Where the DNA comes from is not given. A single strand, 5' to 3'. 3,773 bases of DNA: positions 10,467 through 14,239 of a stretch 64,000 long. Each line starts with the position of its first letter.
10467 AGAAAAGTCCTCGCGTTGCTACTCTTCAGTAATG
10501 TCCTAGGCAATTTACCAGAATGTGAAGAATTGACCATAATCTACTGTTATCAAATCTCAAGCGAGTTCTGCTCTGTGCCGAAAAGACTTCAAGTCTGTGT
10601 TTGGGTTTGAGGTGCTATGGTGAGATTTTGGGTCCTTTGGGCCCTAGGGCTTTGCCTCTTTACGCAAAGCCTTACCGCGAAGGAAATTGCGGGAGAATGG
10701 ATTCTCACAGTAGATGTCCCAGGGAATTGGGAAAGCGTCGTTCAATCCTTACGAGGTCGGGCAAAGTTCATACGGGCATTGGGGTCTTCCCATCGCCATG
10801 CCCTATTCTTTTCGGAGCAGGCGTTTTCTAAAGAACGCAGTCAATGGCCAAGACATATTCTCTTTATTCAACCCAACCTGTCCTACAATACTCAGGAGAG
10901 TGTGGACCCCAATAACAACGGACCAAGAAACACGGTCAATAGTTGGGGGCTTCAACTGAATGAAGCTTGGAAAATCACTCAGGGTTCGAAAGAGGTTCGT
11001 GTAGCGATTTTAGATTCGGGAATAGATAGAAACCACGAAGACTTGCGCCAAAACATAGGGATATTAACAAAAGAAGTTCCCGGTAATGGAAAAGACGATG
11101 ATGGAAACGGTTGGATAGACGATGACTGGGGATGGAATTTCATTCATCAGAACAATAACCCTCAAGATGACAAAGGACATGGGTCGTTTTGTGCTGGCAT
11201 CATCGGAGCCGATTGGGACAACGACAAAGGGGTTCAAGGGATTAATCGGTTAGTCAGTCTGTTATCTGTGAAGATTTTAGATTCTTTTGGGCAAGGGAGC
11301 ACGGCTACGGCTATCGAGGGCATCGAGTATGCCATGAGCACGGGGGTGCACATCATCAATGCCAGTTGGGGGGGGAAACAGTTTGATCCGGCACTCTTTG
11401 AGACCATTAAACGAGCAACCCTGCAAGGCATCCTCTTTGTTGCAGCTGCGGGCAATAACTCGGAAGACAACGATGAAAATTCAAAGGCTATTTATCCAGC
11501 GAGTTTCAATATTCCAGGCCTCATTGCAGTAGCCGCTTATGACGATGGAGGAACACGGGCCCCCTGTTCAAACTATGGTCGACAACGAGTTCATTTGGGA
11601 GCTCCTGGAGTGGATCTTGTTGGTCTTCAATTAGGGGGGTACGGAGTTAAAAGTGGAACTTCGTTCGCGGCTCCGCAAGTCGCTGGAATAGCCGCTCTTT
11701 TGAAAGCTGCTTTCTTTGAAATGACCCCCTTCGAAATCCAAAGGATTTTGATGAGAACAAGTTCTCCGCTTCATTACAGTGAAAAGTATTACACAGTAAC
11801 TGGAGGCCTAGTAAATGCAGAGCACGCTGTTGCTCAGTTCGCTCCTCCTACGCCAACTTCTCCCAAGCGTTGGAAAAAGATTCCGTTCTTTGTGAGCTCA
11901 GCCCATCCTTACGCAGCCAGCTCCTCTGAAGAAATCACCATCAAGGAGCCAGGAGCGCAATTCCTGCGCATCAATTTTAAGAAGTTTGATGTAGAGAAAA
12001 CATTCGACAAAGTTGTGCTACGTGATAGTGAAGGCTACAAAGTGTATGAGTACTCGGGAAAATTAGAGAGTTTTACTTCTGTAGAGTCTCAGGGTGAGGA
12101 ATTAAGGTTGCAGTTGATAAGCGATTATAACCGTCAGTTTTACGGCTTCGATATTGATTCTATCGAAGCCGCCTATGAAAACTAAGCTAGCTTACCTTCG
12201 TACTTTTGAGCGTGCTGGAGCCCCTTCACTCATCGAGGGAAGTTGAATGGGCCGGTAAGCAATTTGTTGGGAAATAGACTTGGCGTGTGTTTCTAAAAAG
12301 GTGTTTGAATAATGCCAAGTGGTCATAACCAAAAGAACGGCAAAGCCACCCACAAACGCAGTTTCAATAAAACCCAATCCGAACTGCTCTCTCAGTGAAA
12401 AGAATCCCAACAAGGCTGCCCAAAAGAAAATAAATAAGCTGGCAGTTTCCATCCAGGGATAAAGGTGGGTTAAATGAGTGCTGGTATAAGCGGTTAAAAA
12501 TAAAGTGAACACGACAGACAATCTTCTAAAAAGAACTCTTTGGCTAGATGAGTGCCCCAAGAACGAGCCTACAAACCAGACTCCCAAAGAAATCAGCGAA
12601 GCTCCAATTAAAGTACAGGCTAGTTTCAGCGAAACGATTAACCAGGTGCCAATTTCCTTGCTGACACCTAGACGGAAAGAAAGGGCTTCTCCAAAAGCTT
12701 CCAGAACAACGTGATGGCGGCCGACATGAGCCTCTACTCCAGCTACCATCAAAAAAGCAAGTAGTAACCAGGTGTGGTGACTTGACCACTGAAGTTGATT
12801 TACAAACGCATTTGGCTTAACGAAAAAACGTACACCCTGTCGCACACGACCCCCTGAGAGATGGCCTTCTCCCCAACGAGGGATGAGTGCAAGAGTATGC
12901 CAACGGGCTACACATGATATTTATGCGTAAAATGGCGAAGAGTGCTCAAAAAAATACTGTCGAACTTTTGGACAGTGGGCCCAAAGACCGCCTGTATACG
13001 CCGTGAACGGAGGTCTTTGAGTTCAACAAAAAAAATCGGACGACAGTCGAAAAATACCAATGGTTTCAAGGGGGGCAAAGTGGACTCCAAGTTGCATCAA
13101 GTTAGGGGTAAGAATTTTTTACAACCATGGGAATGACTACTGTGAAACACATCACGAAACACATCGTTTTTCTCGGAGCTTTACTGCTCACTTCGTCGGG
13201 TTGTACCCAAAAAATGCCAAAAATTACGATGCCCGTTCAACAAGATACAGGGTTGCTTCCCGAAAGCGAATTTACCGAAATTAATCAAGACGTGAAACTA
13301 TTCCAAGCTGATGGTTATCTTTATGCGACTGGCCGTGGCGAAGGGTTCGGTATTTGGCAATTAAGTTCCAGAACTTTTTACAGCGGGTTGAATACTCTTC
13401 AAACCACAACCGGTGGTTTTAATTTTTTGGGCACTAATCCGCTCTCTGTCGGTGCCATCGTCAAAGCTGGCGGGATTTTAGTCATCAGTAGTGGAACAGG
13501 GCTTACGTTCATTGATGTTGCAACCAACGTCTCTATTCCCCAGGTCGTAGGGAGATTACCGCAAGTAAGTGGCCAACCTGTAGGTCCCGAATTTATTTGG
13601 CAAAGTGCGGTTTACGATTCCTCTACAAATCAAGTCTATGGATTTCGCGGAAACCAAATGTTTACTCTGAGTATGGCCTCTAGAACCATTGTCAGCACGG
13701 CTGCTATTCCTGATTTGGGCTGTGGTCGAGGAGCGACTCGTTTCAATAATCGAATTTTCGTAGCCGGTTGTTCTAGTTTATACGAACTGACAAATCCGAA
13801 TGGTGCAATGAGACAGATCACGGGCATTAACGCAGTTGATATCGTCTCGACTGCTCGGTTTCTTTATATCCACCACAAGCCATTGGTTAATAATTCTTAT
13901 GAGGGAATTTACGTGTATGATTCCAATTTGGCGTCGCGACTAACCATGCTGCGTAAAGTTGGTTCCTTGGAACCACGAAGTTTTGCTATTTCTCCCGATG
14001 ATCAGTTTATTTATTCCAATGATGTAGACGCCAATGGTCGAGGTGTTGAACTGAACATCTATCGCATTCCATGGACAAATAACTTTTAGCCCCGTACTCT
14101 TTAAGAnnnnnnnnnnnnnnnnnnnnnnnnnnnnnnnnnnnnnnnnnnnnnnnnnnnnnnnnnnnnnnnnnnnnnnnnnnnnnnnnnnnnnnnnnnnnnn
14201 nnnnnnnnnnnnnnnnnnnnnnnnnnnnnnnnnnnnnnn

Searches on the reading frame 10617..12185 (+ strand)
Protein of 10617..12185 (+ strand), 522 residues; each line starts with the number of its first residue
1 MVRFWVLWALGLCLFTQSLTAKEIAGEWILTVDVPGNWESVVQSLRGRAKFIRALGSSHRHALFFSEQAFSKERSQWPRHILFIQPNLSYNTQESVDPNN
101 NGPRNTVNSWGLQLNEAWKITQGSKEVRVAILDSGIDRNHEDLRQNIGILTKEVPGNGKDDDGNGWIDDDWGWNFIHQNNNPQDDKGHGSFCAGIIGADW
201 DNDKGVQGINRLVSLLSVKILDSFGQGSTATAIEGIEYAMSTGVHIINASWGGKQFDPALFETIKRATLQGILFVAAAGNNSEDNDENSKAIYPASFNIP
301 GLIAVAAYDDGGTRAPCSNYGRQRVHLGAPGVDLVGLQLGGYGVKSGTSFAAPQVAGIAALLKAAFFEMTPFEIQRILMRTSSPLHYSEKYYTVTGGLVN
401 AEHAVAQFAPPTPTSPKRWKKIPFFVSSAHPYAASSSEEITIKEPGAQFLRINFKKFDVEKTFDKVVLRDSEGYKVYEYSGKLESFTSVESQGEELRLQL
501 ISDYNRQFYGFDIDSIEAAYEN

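Call 10: search_protein_families(library=pfam, proteins=[window:10617-12185:+], max_evalue=0.01)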
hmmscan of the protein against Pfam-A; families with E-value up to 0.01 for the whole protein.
window:10617-12185:+ (522 aa): 1 family
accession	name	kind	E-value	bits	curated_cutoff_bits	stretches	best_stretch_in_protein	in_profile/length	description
PF00082.27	Peptidase_S8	-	2.4e-52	178.5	21.8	1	125-382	2-273/288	Subtilase family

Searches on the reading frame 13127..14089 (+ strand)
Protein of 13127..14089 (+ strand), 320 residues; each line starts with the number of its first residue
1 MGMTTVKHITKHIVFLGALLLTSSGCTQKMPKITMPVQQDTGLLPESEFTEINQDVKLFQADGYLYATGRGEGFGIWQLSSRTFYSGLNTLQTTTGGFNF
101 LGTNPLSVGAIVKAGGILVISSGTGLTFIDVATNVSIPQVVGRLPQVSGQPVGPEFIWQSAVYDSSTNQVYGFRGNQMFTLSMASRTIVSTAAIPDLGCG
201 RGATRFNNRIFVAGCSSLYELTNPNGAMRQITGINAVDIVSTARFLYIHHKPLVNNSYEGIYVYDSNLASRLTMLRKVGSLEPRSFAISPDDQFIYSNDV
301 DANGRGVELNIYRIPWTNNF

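Call 10: search_protein_families(library=pfam, proteins=[window:13127-14089:+], max_evalue=0.01)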
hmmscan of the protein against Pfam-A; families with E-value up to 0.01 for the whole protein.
window:13127-14089:+ (320 aa): 0 families

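Call 13: find_encoding_contigs(protein=window:13127-14089:+, flank=10000, max_places=10)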
Protein window:13127-14089:+ (320 aa): 11 contigs read that carry it; 6 places shown.
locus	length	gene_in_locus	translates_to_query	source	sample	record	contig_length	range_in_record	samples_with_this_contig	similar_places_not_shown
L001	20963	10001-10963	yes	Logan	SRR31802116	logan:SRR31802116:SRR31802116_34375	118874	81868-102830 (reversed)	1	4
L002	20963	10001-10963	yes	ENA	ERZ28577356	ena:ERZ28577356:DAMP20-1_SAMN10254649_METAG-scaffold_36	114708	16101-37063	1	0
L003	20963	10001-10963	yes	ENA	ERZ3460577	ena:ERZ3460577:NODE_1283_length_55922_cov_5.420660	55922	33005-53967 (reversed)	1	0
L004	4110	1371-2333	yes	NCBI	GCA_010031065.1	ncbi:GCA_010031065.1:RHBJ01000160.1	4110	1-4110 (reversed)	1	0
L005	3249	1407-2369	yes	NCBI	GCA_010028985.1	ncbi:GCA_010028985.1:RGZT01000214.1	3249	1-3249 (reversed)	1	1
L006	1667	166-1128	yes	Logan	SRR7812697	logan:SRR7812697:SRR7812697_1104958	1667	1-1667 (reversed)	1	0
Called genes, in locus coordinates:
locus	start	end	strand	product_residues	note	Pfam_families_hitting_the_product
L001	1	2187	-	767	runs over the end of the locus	-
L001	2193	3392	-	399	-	PF00108:Thiolase_N, PF02803:Thiolase_C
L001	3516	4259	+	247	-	-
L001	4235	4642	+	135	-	-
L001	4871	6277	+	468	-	-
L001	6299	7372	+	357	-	-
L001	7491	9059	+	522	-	PF00082:Peptidase_S8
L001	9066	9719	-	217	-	-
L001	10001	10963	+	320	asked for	-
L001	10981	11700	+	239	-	PF04264:YceI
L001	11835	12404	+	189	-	-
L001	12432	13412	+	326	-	PF01180:DHO_dh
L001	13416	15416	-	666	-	PF22745:Nlig-Ia, PF01653:DNA_ligase_aden, PF03120:OB_DNA_ligase, PF03119:DNA_ligase_ZBD, PF14520:HHH_5 (faint), PF12826:HHH_2, PF00533:BRCT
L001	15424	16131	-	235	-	PF00535:Glycos_transf_2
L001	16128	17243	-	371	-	PF05222:AlaDh_PNT_N, PF01262:AlaDh_PNT_C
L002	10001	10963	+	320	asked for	-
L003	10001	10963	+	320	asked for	-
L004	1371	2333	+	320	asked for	-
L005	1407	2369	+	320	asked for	-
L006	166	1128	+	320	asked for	-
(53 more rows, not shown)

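Call 16: find_homologous_proteins(query=window:13127-14089:+, max_evalue=0.001)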
Query window:13127-14089:+ (320 aa): 4 proteins with E <= 0.001 among 2361 candidates.
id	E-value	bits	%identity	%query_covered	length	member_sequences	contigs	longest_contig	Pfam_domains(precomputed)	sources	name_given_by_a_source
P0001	5.6e-208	707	100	98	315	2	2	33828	-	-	-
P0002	6.9e-72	260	46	98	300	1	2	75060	-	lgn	-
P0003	1.2e-71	259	45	98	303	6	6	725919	-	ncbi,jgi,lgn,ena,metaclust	jgi:hypothetical protein|metaclust:\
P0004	1.2e-30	125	30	93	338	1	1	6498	-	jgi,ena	jgi:hypothetical protein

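Call 17: find_encoding_contigs(protein=P0003, flank=10000, max_places=4)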
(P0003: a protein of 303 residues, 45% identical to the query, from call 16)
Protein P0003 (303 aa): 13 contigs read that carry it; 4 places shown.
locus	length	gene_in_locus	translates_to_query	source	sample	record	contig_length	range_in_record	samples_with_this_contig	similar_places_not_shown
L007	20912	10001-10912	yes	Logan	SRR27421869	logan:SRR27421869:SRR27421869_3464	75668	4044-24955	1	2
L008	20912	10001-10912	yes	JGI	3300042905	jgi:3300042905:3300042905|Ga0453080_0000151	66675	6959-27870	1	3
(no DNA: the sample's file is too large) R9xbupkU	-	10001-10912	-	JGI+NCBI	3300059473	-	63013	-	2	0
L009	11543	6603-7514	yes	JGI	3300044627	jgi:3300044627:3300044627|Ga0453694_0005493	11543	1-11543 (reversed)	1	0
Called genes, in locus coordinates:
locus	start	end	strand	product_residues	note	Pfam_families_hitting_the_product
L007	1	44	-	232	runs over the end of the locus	PF00590:TP_methylase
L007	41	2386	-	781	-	-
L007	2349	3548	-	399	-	PF00108:Thiolase_N, PF00109:ketoacyl-synt (faint), PF02803:Thiolase_C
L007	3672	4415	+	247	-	-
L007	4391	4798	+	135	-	-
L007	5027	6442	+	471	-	-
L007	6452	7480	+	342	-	-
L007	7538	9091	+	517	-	PF00082:Peptidase_S8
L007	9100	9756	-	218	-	-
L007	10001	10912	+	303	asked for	-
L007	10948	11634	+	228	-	PF04264:YceI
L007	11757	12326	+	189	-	-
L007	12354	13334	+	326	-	PF01180:DHO_dh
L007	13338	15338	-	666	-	PF22745:Nlig-Ia, PF01653:DNA_ligase_aden, PF14520:HHH_5 (faint), PF03120:OB_DNA_ligase, PF03119:DNA_ligase_ZBD, PF12826:HHH_2, PF00533:BRCT, PF12738:PTCB-BRCT (weak)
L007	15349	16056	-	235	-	PF00535:Glycos_transf_2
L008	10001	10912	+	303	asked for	-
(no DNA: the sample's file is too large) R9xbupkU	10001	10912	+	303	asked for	-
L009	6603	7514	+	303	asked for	-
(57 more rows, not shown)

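Call 18: find_encoding_contigs(protein=P0002, flank=10000, max_places=3)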
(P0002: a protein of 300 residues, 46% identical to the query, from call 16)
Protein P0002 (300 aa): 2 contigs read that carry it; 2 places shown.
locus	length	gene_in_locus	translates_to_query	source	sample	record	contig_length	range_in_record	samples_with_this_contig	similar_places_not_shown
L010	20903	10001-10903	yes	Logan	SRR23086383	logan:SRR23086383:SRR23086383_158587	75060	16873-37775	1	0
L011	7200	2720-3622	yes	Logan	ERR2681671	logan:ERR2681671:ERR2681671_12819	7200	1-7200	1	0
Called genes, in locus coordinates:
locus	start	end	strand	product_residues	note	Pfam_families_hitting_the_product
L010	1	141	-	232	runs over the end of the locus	PF00590:TP_methylase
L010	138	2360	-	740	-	-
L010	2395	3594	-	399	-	PF00108:Thiolase_N, PF00109:ketoacyl-synt (faint), PF02803:Thiolase_C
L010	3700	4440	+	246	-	-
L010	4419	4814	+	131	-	-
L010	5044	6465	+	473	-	-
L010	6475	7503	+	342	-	-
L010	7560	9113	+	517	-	PF00082:Peptidase_S8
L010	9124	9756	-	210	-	-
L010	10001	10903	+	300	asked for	-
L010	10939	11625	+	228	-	PF04264:YceI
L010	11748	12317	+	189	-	-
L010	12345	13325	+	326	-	PF01180:DHO_dh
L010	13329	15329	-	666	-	PF22745:Nlig-Ia, PF01653:DNA_ligase_aden, PF03120:OB_DNA_ligase, PF03119:DNA_ligase_ZBD, PF14520:HHH_5 (faint), PF12826:HHH_2, PF00533:BRCT, PF12738:PTCB-BRCT (weak)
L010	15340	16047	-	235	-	PF00535:Glycos_transf_2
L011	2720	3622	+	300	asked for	-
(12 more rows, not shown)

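Call 19: find_encoding_contigs(protein=P0004, flank=10000, max_places=3)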
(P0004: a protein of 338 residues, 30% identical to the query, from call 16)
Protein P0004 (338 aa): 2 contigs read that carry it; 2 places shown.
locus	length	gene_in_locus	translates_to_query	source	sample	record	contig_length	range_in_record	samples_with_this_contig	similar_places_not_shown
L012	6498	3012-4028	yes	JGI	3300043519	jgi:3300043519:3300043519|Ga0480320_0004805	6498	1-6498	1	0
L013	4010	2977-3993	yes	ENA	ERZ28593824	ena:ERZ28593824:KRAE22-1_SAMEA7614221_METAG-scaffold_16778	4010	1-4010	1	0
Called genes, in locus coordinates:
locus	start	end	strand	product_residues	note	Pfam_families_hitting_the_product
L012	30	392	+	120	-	-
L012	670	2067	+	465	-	PF00082:Peptidase_S8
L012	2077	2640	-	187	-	-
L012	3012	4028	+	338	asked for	-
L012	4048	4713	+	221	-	PF04264:YceI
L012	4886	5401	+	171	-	-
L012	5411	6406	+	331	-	PF01180:DHO_dh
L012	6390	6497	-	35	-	?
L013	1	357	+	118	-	?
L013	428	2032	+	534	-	PF00082:Peptidase_S8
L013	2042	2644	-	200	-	-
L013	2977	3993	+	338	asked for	-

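Call 75: predict_structure(alignment_id=A4)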
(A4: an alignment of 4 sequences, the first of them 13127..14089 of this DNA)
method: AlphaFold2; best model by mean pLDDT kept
length: 320 residues; sequences in the alignment: 4
mean_pLDDT: 67.9   pTM: 0.73
mean pLDDT of the five models: 67.9, 65.2, 64.3, 62.0, 51.5
residues with pLDDT >= 90: 53; 70-90: 111; 50-70: 74; < 50: 82
segments of 3 or more residues with pLDDT < 50: 1-28, 35-54, 87-103, 151-154, 269-273, 318-320
pLDDT, mean of each block of 10 residues (from residue 1): 34 38 41 48 38 58 66 60 52 37 60 88 82 69 68 62 93 92 92 89 89 91 90 86 87 65 64 56 79 77 57 62
secondary structure, 60 per line:
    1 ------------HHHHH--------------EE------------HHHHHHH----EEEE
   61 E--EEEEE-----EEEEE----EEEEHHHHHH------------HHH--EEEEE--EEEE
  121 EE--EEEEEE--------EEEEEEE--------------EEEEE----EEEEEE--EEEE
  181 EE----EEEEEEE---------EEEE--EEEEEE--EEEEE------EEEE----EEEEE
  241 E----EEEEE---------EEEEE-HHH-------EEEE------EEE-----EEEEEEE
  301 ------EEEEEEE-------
elements in order: H13-17 H46-52 E57-61 E64-68 E74-78 E83-86 H87-92 E110-114 E117-122 E125-130 E139-145 E160-164 E169-174 E177-182 E187-193 E203-206 E209-214 E217-221 E228-231 E236-241 E246-250 E260-264 E276-279 E286-288 E294-300 E307-313

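Call 81: fold_search(model_id=the predicted structure, library=pdb)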
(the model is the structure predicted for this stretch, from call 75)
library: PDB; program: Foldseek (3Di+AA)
matches with E <= 10: 1778; with E <= 0.001: 1014
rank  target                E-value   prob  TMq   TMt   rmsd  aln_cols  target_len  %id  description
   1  8j07_i5               7.0e-08  1.00  0.44  0.16   7.7       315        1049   11  96nm repeat of human respiratory doublet microtubule and associated axonemal complexes (released 2023-07-26)
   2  3vh0_A                1.2e-07  1.00  0.46  0.46   6.6       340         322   12  Crystal structure of E. coli YncE complexed with DNA (released 2011-11-16)
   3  9lwc_B                1.6e-07  1.00  0.43  0.46   6.3       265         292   13  Cryo-EM structure of epinephrine bound dopamine receptor 1 D1R-M74-miniGs-Gbeta1gamma2-Nb35 complex (released 2026-02-18)
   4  8rxh_Sg               1.7e-07  1.00  0.48  0.50   5.5       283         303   14  CRYO-EM STRUCTURE OF LEISHMANIA MAJOR 80S RIBOSOME WITH A/P/E-site tRNA AND mRNA : PARENTAL STRAIN (released 2024-05-15)
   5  9fqr_Hy               1.8e-07  1.00  0.42  0.22   7.7       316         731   11  96-nm repeat of axonemal doublet microtubules from bovine sperm (released 2025-03-26)
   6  4h5j_B                1.9e-07  1.00  0.47  0.44   6.1       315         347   10  Crystal Structure of the Guanine Nucleotide Exchange Factor Sec12 (P64 form) (released 2012-11-07)
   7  8tid_w                2.4e-07  1.00  0.45  0.15   8.1       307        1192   10  Combined linker domain of N-DRC and associated proteins Tetrahymena (released 2023-09-27)
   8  2ovr_B                3.0e-07  1.00  0.45  0.35   7.3       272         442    8  Structure of the Skp1-Fbw7-CyclinEdegN complex (released 2007-04-24)
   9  7ona                  3.0e-07  1.00  0.45  0.51   6.0       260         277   11  Crystal structure of the computationally designed SAKe6AC protein (released 2022-12-14)
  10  8qie_Sg               3.2e-07  1.00  0.49  0.52   5.4       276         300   13  CRYO-EM STRUCTURE OF LEISHMANIA MAJOR 80S RIBOSOME : LM32Cs1C1 mutant snoRNA overexpression, class 4 (released 2025-01-01)
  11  8x7a_B                3.2e-07  1.00  0.46  0.44   7.0       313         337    9  Treprostinil bound Prostacyclin Receptor G protein complex (released 2024-03-06)
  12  5m11                  3.4e-07  1.00  0.44  0.22   7.2       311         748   11  Structural and functional probing of PorZ, an essential bacterial surface component of the type-IX secretion system of h (released 2016-11-09)
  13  8csg_B                4.0e-07  1.00  0.41  0.43   9.2       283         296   11  Human PRMT5:MEP50 structure with Fragment 1 and MTA Bound (released 2022-10-05)
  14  4h5j_A                4.0e-07  1.00  0.40  0.38   7.6       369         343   10  Crystal Structure of the Guanine Nucleotide Exchange Factor Sec12 (P64 form) (released 2012-11-07)
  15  8z68_B                4.3e-07  1.00  0.46  0.44   7.2       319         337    9  Cryo-EM structure of the hGPR68-Gs complex in pH6.8 (released 2025-04-23)
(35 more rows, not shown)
